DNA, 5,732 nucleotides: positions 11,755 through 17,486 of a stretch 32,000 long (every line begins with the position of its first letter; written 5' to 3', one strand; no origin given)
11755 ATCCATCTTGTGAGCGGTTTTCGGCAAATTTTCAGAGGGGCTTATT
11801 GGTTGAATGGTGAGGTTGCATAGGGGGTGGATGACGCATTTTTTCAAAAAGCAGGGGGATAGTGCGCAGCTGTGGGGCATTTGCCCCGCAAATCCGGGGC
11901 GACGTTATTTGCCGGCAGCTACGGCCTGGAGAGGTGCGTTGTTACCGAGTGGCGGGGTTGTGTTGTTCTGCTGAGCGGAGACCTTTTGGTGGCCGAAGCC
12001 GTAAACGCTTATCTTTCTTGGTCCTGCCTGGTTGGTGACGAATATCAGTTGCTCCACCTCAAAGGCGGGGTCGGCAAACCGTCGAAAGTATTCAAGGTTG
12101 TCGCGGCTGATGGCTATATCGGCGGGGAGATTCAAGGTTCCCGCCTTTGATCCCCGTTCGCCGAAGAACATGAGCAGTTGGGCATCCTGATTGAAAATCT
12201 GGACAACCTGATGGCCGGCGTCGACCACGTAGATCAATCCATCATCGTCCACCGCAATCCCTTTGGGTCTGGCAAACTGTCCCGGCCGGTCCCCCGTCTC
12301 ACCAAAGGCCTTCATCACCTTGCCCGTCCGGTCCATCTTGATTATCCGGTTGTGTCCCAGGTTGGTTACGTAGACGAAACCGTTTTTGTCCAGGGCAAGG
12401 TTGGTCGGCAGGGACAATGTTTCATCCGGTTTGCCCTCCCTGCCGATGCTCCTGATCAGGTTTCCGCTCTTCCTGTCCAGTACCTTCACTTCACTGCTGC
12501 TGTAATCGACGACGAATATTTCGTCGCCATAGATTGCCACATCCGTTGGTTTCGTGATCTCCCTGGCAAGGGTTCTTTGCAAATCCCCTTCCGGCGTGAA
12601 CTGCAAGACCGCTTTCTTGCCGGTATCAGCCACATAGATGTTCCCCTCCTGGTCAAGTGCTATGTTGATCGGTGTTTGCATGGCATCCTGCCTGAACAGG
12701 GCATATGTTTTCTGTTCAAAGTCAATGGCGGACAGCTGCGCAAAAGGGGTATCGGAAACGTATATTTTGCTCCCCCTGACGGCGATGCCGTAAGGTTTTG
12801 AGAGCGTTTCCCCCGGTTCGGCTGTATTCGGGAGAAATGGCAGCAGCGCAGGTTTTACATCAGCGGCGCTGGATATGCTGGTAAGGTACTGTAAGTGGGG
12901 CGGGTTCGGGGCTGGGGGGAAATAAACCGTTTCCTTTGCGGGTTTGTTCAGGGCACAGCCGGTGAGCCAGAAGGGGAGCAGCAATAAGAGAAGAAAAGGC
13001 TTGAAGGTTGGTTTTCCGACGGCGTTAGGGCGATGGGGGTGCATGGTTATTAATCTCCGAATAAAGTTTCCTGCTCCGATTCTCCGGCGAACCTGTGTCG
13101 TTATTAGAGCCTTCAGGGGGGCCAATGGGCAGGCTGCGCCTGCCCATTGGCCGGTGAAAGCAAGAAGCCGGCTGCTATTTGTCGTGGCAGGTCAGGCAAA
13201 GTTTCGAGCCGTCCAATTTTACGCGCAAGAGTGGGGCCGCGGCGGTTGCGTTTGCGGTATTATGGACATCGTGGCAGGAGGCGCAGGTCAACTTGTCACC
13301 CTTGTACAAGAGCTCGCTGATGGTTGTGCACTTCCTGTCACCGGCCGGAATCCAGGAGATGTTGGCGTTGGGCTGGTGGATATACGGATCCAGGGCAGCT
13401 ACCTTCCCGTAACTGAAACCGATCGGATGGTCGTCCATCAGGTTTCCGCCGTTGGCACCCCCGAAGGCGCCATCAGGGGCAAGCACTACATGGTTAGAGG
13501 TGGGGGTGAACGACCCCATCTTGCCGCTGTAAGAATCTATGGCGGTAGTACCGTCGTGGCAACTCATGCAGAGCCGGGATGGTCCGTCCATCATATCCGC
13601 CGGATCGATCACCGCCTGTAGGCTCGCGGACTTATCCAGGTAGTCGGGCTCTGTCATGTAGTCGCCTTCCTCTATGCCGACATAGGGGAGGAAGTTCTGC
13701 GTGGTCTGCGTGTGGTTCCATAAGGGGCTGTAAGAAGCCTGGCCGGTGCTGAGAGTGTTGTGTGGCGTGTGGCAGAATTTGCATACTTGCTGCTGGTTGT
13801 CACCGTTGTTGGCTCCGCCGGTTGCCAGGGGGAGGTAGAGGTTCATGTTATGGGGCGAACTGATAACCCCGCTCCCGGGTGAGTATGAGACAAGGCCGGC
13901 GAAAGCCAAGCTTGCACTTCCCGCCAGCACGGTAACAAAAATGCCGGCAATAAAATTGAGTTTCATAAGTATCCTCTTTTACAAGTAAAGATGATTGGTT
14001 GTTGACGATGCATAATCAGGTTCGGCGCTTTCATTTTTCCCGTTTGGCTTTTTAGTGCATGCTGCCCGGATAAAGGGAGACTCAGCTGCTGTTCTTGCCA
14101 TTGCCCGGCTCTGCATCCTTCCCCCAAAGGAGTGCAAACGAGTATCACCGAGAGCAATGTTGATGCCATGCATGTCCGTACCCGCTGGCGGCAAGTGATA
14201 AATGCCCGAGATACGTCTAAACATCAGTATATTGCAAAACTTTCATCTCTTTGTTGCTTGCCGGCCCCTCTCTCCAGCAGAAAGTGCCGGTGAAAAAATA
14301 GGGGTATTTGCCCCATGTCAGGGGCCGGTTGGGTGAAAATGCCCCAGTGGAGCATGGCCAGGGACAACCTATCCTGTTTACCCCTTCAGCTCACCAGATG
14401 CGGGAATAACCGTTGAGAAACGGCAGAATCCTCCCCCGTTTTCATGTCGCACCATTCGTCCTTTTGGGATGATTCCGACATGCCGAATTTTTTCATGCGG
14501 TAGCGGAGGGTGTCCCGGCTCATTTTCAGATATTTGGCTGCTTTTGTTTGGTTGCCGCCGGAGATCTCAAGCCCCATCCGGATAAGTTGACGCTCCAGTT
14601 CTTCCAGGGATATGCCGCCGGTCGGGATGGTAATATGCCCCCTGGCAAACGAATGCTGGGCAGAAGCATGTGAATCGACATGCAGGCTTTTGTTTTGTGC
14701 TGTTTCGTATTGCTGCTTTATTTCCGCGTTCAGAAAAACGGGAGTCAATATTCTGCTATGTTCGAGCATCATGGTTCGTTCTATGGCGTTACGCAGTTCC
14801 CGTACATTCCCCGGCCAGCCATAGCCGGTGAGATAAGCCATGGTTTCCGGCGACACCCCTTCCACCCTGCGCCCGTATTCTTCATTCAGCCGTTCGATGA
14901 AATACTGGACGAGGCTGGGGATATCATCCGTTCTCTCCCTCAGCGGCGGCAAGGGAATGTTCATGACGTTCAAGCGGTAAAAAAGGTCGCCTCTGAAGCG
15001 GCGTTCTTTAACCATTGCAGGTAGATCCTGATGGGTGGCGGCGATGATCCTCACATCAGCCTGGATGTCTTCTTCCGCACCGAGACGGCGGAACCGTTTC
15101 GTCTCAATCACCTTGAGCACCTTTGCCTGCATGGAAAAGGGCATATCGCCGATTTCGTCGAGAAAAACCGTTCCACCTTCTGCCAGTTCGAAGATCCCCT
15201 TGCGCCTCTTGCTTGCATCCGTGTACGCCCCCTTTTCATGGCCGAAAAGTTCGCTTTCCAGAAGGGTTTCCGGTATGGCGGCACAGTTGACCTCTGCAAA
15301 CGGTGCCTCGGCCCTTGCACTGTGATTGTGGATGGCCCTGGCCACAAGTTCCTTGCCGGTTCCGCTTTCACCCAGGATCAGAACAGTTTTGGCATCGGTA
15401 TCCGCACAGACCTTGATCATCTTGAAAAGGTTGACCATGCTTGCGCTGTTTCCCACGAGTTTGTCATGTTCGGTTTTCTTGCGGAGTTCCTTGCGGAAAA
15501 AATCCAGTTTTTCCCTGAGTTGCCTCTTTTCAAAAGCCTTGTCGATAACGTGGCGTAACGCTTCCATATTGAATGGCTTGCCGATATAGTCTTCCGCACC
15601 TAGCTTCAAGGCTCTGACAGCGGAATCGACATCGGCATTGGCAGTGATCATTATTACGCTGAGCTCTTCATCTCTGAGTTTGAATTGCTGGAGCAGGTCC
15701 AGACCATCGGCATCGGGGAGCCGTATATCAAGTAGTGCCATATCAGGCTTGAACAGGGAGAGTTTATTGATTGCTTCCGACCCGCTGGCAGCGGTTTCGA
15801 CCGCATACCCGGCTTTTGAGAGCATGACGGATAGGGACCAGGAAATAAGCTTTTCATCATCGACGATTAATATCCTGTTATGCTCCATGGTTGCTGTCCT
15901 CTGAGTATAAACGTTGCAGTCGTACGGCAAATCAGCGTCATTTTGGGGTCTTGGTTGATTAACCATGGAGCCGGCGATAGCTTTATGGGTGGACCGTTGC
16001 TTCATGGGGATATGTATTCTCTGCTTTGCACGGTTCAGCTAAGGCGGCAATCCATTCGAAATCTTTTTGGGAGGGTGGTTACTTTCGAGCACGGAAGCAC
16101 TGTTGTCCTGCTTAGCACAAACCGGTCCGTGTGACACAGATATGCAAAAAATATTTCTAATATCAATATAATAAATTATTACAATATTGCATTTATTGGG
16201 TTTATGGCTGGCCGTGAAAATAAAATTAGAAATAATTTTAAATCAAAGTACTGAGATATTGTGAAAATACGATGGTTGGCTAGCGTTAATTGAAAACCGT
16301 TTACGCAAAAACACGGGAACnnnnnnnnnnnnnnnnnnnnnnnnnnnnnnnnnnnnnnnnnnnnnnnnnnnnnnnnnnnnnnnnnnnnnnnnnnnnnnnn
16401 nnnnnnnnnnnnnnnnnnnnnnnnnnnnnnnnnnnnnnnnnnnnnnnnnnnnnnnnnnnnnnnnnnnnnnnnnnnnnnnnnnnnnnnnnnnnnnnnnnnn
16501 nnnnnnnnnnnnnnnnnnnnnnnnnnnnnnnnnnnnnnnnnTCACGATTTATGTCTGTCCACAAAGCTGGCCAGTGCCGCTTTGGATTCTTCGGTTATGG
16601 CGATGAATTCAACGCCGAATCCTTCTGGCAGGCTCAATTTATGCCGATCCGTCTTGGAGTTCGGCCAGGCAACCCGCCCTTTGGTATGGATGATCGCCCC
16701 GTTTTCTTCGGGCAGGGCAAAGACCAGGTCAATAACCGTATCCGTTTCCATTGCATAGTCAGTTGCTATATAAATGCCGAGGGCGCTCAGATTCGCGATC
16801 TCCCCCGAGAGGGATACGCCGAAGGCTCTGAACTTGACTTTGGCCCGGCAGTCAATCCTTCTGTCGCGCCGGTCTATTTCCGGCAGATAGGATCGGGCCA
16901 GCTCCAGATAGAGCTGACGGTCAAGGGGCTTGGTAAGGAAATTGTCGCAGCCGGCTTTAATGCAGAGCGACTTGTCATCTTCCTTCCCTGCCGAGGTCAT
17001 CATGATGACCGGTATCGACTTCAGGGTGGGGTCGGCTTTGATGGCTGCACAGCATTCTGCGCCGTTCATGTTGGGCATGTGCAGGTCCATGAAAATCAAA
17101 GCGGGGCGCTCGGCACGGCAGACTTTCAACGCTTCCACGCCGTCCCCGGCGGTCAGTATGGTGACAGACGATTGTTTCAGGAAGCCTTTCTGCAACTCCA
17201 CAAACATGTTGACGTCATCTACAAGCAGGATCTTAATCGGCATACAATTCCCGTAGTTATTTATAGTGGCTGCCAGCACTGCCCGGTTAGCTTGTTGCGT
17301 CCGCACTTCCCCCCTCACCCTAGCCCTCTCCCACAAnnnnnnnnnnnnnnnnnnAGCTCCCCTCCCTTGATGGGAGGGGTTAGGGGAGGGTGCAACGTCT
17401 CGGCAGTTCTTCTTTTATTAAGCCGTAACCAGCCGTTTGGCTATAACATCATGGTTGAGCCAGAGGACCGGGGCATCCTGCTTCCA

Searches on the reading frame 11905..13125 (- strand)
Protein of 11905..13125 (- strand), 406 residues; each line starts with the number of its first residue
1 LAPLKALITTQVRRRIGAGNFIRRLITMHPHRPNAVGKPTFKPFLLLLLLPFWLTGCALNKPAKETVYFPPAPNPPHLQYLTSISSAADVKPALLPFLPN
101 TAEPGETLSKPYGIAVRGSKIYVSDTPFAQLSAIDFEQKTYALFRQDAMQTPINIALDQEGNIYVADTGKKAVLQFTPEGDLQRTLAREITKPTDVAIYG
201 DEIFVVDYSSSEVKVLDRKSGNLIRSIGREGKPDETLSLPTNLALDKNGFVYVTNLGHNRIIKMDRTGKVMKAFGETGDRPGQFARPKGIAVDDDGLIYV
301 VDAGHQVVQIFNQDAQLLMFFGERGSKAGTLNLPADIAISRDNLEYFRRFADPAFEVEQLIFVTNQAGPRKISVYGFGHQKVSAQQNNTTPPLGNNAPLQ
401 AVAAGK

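Call 44: search_protein_families(library=pfam, proteins=[window:11905-13125:-], max_evalue=0.00001)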
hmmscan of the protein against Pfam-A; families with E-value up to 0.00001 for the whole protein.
window:11905-13125:- (406 aa): 5 families
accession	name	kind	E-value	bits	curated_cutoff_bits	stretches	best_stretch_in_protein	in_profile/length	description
PF01436.27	NHL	-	8.6e-22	76.5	20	1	284-311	1-28/28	NHL repeat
PF08450.18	SGL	-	2.4e-11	44.1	26.3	1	118-201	145-235/246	SMP-30/Gluconolactonase/LRE-like region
PF06739.17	SBBP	-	5.5e-10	39.5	20.5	0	151-166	14-29/38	Beta-propeller repeat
PF17170.10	DUF5128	-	6.2e-08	32.6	22.9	0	248-312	53-118/321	6-bladed beta-propeller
PF25021.1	TEN_NHL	-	1.5e-07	31.2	27.1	0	283-323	140-178/357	Teneurin NHL domain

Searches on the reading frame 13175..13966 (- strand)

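Call 44: search_protein_families(library=pfam, proteins=[window:13175-13966:-], max_evalue=0.00001)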
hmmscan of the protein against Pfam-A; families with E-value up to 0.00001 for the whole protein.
window:13175-13966:- (263 aa): 2 families
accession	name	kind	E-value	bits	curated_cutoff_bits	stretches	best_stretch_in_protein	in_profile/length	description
PF09699.15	Paired_CXXCH_1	-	9.9e-10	38.4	20.6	1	227-263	8-38/41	Doubled CXXCH motif (Paired_CXXCH_1)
PF14522.11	Cytochrome_C7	-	7.8e-07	29.3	24.8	0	225-263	13-50/67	Cytochrome c7 and related cytochrome c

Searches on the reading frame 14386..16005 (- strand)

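Call 44: search_protein_families(library=pfam, proteins=[window:14386-16005:-], max_evalue=0.00001)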
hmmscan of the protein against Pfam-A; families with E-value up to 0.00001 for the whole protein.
window:14386-16005:- (539 aa): 7 families
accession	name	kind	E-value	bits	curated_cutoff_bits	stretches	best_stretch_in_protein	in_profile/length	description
PF00158.32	Sigma54_activat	-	1.1e-70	237.1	20.2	1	183-350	1-167/168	Sigma-54 interaction domain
PF00072.30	Response_reg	-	4.8e-30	104.4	30.2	1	45-154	1-110/111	Response regulator receiver domain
PF25601.1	AAA_lid_14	-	1.2e-26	92.8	27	1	356-439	1-84/87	AAA+ ATPase lid domain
PF14532.12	Sigma54_activ_2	-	9.7e-20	71.6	25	1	184-355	1-138/138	Sigma-54 interaction domain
PF02954.25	HTH_8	-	5.4e-14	52.1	22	1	466-507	1-42/42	Bacterial regulatory protein, Fis family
PF07728.20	AAA_5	-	4.1e-08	33.7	22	1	208-326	2-123/139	AAA domain (dynein-related subfamily)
PF00004.35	AAA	-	7.8e-06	26.8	21.2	0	208-333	1-115/131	ATPase family associated with various cellular activities (AAA)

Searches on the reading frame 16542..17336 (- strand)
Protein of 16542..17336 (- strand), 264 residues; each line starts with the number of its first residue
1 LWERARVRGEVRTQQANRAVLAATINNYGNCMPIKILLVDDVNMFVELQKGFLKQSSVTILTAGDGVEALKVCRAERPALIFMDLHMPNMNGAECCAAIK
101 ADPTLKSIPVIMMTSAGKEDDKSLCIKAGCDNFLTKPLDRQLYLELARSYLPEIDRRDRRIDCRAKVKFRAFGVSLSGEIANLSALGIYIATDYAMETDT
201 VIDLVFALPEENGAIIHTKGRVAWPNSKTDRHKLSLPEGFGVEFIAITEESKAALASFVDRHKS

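Call 44: search_protein_families(library=pfam, proteins=[window:16542-17336:-], max_evalue=0.00001)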
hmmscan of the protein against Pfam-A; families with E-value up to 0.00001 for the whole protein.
window:16542-17336:- (264 aa): 2 families
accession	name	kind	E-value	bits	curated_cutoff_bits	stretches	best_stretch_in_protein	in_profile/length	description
PF00072.30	Response_reg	-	2.2e-24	86.2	30.2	1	36-142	1-105/111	Response regulator receiver domain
PF07238.19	PilZ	-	1e-10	42.3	22.5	1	156-260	3-101/102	PilZ domain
